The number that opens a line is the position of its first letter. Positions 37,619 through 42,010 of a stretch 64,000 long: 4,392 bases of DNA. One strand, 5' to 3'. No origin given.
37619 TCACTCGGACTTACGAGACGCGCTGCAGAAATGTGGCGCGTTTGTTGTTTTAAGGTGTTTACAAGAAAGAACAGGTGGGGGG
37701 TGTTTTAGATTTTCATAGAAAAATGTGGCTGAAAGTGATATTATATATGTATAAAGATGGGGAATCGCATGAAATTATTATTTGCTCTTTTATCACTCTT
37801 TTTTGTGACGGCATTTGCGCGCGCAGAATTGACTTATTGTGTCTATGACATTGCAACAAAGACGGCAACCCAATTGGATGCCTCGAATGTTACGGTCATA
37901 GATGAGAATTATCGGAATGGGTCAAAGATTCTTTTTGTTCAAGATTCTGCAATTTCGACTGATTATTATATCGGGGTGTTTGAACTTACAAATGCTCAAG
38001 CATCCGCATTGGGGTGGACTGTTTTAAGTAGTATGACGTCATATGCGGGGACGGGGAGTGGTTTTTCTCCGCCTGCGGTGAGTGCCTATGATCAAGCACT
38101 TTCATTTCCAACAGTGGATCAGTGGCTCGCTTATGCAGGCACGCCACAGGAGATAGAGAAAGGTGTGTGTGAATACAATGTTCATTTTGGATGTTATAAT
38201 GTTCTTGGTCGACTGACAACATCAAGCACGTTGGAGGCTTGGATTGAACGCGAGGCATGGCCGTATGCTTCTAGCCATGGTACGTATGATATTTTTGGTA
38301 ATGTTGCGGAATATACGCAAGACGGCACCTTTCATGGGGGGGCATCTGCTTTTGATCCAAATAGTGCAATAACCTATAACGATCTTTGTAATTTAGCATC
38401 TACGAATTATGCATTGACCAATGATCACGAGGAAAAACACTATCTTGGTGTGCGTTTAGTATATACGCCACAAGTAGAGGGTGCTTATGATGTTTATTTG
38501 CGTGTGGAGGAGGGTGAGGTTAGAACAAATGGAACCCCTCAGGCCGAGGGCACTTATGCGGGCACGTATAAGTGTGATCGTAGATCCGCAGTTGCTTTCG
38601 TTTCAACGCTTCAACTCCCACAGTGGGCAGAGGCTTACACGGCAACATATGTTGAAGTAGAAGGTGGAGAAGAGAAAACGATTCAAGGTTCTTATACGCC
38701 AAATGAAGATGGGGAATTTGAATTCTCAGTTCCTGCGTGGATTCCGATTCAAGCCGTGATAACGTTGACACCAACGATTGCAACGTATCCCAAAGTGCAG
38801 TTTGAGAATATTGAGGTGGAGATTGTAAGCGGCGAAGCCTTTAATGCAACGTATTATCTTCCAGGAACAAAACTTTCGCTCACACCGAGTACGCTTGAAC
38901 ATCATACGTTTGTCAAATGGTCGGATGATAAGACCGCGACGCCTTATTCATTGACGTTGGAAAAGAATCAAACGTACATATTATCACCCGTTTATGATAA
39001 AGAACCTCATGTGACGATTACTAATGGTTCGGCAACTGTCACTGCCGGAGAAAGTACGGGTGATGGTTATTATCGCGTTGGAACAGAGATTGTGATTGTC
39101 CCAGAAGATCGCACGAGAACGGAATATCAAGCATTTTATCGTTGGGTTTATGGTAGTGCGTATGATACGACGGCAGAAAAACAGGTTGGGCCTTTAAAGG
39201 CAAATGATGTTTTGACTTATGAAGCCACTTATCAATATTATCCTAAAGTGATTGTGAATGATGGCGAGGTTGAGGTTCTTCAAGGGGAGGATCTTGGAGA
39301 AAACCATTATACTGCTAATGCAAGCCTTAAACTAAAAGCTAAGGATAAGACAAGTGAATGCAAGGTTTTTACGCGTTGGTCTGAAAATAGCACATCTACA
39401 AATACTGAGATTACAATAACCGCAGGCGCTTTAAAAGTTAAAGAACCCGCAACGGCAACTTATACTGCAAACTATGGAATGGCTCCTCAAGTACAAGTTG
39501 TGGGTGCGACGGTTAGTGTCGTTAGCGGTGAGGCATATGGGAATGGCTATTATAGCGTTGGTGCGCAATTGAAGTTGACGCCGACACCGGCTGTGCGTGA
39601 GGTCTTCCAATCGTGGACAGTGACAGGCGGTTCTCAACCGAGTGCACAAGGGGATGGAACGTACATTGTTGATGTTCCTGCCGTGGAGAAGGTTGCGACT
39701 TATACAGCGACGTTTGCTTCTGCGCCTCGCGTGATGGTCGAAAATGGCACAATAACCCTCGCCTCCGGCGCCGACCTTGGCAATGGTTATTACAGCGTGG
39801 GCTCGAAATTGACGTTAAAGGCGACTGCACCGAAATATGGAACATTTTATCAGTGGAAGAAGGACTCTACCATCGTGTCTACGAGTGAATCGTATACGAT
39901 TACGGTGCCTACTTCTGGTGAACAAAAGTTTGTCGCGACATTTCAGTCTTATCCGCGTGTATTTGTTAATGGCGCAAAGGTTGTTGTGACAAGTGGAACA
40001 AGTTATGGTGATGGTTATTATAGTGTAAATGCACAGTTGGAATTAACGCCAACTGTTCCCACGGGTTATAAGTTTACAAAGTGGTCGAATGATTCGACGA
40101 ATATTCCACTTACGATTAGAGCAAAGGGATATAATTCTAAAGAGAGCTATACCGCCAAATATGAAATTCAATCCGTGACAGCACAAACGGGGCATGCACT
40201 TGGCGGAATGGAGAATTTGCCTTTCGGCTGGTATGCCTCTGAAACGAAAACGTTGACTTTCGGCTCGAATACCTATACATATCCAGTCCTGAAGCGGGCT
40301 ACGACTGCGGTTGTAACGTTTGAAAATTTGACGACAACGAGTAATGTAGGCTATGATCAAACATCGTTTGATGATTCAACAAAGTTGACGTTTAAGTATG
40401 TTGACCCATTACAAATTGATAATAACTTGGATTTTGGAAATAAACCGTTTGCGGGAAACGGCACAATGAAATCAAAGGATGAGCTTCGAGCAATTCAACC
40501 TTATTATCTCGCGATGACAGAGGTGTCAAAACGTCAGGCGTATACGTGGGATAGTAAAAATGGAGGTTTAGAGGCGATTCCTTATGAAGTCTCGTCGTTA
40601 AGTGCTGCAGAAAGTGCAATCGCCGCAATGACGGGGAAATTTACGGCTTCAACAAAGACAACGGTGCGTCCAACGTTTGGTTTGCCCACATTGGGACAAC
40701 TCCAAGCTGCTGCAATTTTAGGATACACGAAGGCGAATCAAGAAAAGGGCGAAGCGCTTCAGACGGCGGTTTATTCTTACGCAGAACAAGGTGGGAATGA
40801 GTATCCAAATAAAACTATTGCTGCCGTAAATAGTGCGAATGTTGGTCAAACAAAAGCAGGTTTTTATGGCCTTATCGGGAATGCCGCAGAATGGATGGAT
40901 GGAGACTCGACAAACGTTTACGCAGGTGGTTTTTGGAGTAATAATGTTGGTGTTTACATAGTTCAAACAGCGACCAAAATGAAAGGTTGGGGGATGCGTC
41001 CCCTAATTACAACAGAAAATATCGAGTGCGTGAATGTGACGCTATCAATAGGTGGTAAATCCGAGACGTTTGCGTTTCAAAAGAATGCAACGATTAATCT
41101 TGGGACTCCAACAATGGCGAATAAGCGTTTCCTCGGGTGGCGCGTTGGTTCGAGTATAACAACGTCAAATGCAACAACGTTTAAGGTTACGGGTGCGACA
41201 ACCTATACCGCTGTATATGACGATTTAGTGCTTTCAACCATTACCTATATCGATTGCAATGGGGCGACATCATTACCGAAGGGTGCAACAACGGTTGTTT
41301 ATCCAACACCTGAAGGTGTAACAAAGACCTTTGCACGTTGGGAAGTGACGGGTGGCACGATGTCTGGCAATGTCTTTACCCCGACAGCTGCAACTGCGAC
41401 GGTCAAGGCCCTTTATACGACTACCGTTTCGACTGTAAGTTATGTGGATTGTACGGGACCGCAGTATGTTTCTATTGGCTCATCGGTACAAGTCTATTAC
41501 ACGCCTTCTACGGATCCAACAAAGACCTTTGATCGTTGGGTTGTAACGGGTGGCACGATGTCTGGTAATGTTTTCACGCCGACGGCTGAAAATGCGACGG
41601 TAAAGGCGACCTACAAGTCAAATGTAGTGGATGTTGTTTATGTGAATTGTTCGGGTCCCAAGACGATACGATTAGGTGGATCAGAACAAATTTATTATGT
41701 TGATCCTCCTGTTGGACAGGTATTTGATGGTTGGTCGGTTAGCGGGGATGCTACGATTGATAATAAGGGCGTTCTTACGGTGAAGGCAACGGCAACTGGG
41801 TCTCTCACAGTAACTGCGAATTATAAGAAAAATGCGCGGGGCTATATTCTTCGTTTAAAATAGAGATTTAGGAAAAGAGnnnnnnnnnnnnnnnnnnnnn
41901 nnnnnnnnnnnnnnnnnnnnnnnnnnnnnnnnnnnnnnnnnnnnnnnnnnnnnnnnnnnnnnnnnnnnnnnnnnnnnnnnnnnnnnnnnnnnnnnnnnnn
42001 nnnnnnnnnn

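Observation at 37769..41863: Secreted 1364-aa protein with two degenerate FGE-sulfatase (SUMF1-like) domains interleaved with about 10 Listeria/Bacteroides B repeats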

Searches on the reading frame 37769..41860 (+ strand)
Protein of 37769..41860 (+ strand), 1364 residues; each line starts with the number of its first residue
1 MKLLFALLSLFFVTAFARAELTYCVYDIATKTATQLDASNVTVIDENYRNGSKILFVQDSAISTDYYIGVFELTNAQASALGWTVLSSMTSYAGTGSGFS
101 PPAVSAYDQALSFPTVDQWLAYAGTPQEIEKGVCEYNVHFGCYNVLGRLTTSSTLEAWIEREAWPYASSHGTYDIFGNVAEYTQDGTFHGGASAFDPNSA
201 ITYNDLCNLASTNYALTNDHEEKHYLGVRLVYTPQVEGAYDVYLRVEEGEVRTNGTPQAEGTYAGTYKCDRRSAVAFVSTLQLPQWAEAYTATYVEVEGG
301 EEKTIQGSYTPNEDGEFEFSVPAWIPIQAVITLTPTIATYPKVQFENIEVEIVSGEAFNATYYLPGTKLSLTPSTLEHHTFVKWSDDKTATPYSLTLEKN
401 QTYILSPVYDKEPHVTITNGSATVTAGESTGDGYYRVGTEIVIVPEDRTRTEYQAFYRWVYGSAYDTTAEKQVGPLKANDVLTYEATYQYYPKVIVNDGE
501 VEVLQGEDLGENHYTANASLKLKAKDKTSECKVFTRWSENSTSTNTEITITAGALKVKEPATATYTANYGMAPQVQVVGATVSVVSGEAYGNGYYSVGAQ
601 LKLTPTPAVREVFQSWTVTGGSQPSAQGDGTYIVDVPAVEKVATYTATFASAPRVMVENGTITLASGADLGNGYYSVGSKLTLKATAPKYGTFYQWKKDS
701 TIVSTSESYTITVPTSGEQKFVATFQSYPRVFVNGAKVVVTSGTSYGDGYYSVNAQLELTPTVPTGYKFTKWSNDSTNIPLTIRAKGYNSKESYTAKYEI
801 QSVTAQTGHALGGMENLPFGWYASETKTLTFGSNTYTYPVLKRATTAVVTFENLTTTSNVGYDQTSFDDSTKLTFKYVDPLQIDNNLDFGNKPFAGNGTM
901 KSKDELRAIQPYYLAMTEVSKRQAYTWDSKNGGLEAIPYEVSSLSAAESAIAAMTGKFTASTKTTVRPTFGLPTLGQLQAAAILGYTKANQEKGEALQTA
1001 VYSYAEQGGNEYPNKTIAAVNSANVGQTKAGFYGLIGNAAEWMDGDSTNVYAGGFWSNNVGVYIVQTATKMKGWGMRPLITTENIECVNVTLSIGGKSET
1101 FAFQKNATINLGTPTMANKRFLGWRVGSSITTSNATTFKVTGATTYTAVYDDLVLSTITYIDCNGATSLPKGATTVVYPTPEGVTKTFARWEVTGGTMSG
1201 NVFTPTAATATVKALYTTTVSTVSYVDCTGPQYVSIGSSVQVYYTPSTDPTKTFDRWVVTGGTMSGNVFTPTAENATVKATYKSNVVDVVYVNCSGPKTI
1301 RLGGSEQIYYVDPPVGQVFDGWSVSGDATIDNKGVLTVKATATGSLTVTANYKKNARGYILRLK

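Call 5: search_protein_families(library=pfam, proteins=[window:37769-41860:+], max_evalue=1)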
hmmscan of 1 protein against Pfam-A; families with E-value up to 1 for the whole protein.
window:37769-41860:+ (1364 aa): 3 families
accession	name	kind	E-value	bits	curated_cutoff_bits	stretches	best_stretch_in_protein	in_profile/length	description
PF18998.6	Flg_new_2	-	1.7e-12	47.6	23.6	5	658-726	9-70/73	Divergent InlB B-repeat domain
PF03781.23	FGE-sulfatase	-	2e-05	24.8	23.3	1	952-1044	105-190/255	Sulfatase-modifying factor enzyme 1-like domain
PF24240.1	DUF7448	-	0.49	11.3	27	0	658-680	82-103/104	Domain of unknown function (DUF7448)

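Call 6: search_protein_families(library=ncbifam, proteins=[window:37769-41860:+], max_evalue=1)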
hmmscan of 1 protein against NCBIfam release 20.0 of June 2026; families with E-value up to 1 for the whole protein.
window:37769-41860:+ (1364 aa): 0 families

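Call 10: find_homologous_proteins(query=window:37769-41860:+)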
Query window:37769-41860:+ (1364 aa): 38 proteins with E <= 0.001 among 8000 candidates.
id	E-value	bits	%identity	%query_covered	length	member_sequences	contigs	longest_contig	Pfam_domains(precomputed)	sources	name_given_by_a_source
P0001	0.0e+0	3061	100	100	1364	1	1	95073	PF18998.7,PF03781.23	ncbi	-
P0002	2.6e-73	266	33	37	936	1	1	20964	PF18998.7,PF03781.23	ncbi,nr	ncbi:MAG: hypothetical protein Q4F99_02525 [bacterium]|nr:hypothetical protein [bacterium]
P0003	5.2e-49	185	28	50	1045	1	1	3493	PF18998.7,PF03781.23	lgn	-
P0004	4.3e-39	152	27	40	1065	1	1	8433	PF18998.7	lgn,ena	-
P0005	5.9e-39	152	28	39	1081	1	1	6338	PF18998.7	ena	-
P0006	7.4e-39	152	30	42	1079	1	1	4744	PF18998.7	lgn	-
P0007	4.2e-38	149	28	48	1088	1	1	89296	PF18998.7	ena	-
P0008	1.5e-37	147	27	87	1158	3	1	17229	PF18998.7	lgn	-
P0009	2.1e-37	147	27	53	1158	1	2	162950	PF18998.7,PF03781.23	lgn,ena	-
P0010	3.1e-37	146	27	42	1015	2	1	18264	PF18998.7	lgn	-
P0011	4.8e-37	146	28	38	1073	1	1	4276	PF09479.17,PF18998.7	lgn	-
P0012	1.4e-35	141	27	39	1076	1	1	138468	PF18998.7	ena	-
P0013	2.0e-35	140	28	42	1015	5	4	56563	PF18998.7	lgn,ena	-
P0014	3.5e-35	140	27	32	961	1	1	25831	PF09479.17,PF18998.7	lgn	-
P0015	4.1e-35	139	29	32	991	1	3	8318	PF18998.7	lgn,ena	-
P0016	4.4e-35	139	29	42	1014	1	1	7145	PF18998.7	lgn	-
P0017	1.3e-33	134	28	42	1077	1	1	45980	PF09479.17,PF18998.7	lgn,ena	-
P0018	3.0e-33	133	28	39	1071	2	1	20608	-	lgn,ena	-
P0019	5.1e-33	132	30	21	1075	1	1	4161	PF18998.7,PF03781.23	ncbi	-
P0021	8.0e-33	132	29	38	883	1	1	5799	PF18998.7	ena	-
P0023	2.5e-32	130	28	32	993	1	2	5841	PF18998.7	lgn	-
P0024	4.6e-32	129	28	39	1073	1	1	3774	PF18998.7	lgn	-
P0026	1.9e-31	127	26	39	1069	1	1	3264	PF18998.7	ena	-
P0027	2.4e-31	127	28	42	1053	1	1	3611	PF18998.7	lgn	-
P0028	9.7e-31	125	28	38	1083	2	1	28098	PF18998.7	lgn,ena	-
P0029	3.7e-30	123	27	42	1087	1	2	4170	PF18998.7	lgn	-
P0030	2.7e-27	113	28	38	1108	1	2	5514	PF18998.7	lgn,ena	-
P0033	2.4e-24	104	29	36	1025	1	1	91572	PF18998.7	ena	-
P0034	4.3e-23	99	28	36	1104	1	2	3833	PF18998.7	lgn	-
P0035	8.2e-22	95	28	36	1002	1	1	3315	PF18998.7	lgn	-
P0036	5.6e-14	69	27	20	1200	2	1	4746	PF13306.13,PF18998.7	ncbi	-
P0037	7.5e-12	62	28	18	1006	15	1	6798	PF09479.17,PF18998.7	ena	-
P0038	1.4e-7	48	30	16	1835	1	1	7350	PF13306.13,PF18998.7,PF12799.14,PF13855.13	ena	-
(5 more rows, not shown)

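Call 11: search_solved_structures(query=window:37769-41860:+, max_evalue=1, show_alignments=3)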
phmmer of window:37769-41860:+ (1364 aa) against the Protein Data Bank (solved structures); distinct sequences matched with E-value up to 1: 0.

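Call 12: list_cluster_members(proteins=[P0001, P0002])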
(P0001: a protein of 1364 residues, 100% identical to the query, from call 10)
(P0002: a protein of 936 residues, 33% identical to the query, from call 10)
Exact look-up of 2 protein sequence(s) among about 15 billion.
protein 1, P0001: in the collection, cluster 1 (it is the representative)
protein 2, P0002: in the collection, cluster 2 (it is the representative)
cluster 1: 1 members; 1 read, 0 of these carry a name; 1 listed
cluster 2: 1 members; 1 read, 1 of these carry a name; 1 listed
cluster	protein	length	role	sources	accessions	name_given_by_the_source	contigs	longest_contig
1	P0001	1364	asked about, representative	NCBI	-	-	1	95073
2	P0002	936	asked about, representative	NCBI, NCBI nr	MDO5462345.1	MAG: hypothetical protein Q4F99_02525 [bacterium] | hypothetical protein [bacterium]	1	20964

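Call 14: find_encoding_contigs(protein=P0001, flank=10000, max_places=3)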
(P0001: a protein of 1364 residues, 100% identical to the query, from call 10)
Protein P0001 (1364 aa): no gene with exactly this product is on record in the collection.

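Call 15: find_encoding_contigs(protein=P0002, flank=10000, max_places=3)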
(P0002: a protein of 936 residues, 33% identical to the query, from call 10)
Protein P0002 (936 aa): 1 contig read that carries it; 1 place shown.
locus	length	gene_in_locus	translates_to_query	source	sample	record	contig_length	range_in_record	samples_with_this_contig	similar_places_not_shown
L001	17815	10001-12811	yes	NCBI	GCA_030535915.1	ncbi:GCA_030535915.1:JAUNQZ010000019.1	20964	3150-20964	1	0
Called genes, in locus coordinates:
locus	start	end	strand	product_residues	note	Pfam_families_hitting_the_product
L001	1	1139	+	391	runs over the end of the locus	PF01594:AI-2E_transport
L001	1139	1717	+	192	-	-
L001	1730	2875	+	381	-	PF03739:LptF_LptG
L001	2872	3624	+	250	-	PF08378:NERD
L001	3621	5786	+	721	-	PF17804:TSP_NTD, PF03572:Peptidase_S41, PF11818:DUF3340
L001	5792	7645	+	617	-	PF13292:DXP_synthase_N, PF00456:Transketolase_N (faint), PF02775:TPP_enzyme_C (weak), PF02779:Transket_pyr, PF02780:Transketolase_C (weak)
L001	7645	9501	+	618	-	PF02518:HATPase_c, PF13589:HATPase_c_3, PF01119:DNA_mis_repair, PF08676:MutL_C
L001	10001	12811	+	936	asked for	PF03781:FGE-sulfatase (faint), PF18998:Flg_new_2 (faint)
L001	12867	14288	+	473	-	PF00999:Na_H_Exchanger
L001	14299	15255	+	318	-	PF00005:ABC_tran, PF13304:AAA_21 (weak), PF08352:oligo_HPY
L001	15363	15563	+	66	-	PF01197:Ribosomal_L31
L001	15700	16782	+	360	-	PF03462:PCRF, PF00472:RF-1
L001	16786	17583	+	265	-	PF04391:DUF533 (weak), PF05099:TerB, PF00226:DnaJ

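Call 88: find_encoding_contigs(protein=P0012, flank=10000, max_places=1)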
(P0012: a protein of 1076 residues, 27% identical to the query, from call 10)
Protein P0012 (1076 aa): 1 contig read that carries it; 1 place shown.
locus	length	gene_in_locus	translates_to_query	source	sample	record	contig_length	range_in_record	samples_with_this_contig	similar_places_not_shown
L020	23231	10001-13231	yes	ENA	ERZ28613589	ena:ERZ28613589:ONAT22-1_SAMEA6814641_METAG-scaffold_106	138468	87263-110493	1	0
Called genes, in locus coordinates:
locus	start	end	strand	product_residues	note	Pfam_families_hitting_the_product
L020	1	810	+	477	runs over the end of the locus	-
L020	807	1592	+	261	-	PF02405:MlaE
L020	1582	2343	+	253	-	PF00005:ABC_tran, PF13304:AAA_21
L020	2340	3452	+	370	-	PF02470:MlaD, PF28544:Helical_needle (weak)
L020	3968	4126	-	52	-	-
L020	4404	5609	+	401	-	PF00009:GTP_EFTU, PF03144:GTP_EFTU_D2, PF03143:GTP_EFTU_D3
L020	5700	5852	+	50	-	PF00471:Ribosomal_L33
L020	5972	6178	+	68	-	PF00584:SecE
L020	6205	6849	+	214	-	PF02357:NusG, PF00467:KOW (weak)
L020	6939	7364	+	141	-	PF03946:Ribosomal_L11_N, PF00298:Ribosomal_L11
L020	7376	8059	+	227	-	PF00687:Ribosomal_L1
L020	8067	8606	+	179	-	PF00466:Ribosomal_L10, PF27436:RL10_C (faint)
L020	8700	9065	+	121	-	PF16320:Ribosomal_L12_N, PF00542:Ribosomal_L12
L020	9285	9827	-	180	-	PF02525:Flavodoxin_2, PF03358:FMN_red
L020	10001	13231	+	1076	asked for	PF18998:Flg_new_2 (faint)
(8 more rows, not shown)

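Call 89: find_encoding_contigs(protein=P0017, flank=10000, max_places=1)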
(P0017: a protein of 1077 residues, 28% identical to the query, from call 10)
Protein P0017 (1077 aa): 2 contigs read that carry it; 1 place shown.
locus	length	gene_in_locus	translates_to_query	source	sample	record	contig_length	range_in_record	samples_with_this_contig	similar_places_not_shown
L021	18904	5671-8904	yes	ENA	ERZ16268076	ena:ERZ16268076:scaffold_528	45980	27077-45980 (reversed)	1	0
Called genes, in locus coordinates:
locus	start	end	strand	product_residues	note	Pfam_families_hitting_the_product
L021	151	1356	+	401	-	PF00009:GTP_EFTU, PF03144:GTP_EFTU_D2, PF03143:GTP_EFTU_D3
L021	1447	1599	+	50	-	PF00471:Ribosomal_L33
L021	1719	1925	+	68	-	PF00584:SecE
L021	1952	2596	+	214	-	PF02357:NusG, PF00467:KOW (weak)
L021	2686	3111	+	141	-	PF03946:Ribosomal_L11_N, PF00298:Ribosomal_L11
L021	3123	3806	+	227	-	PF00687:Ribosomal_L1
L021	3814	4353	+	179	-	PF00466:Ribosomal_L10, PF27436:RL10_C (faint)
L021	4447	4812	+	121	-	PF16320:Ribosomal_L12_N, PF00542:Ribosomal_L12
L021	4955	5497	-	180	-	PF02525:Flavodoxin_2, PF03358:FMN_red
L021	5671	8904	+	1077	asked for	PF09479:Flg_new (faint), PF18998:Flg_new_2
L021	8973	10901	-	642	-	PF00330:Aconitase, PF00694:Aconitase_C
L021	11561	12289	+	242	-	PF01757:Acyl_transf_3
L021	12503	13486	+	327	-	PF18297:NFACT-R_2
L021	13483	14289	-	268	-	PF02616:SMC_ScpA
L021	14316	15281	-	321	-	PF00579:tRNA-synt_1b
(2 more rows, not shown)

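Call 90: find_encoding_contigs(protein=P0018, flank=10000, max_places=1)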
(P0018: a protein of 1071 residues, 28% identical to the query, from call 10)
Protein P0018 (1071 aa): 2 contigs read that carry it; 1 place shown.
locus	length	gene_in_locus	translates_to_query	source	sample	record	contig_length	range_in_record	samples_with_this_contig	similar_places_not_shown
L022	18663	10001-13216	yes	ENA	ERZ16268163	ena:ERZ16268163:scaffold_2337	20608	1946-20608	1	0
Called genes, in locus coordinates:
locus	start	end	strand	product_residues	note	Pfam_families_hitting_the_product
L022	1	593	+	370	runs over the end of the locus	PF02470:MlaD, PF28544:Helical_needle (weak)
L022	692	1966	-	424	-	PF13173:AAA_14, PF13635:DUF4143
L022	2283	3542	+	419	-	PF13173:AAA_14, PF13635:DUF4143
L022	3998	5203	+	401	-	PF00009:GTP_EFTU, PF03144:GTP_EFTU_D2, PF03143:GTP_EFTU_D3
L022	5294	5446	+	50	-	PF00471:Ribosomal_L33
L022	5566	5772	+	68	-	PF00584:SecE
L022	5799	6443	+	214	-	PF02357:NusG, PF00467:KOW (weak)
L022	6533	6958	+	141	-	PF03946:Ribosomal_L11_N, PF00298:Ribosomal_L11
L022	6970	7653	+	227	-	PF00687:Ribosomal_L1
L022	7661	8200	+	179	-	PF00466:Ribosomal_L10, PF27436:RL10_C (faint)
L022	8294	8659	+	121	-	PF16320:Ribosomal_L12_N, PF00542:Ribosomal_L12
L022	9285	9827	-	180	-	PF02525:Flavodoxin_2, PF03358:FMN_red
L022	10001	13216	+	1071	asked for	-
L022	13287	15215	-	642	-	PF00330:Aconitase, PF00694:Aconitase_C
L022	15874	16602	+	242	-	PF01757:Acyl_transf_3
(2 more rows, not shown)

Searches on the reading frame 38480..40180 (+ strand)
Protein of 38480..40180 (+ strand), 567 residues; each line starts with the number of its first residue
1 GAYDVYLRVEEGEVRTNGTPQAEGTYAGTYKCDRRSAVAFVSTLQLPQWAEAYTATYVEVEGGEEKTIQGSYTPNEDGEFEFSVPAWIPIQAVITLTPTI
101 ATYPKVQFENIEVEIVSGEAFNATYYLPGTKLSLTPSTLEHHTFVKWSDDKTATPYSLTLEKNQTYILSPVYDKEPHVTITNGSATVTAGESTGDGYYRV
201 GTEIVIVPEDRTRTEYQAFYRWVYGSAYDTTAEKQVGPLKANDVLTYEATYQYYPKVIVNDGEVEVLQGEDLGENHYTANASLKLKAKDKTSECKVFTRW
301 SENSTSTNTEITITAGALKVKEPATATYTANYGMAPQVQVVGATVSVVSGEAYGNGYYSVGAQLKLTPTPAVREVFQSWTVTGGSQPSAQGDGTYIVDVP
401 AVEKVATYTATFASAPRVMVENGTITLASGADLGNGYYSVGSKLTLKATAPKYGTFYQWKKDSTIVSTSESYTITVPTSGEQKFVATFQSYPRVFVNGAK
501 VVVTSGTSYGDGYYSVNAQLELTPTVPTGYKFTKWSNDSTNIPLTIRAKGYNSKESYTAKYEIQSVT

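Call 51: search_protein_families(library=pfam, proteins=[window:38480-40180:+], max_evalue=10)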
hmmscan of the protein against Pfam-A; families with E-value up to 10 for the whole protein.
window:38480-40180:+ (567 aa): 3 families
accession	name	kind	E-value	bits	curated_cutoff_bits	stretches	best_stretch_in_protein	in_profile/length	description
PF18998.6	Flg_new_2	-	1.3e-15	57.5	23.6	5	421-489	9-70/73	Divergent InlB B-repeat domain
PF13895.12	Ig_2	-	0.39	11.4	27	1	438-476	11-50/79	Immunoglobulin domain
PF24240.1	DUF7448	-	0.63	10.9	27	1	421-443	82-103/104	Domain of unknown function (DUF7448)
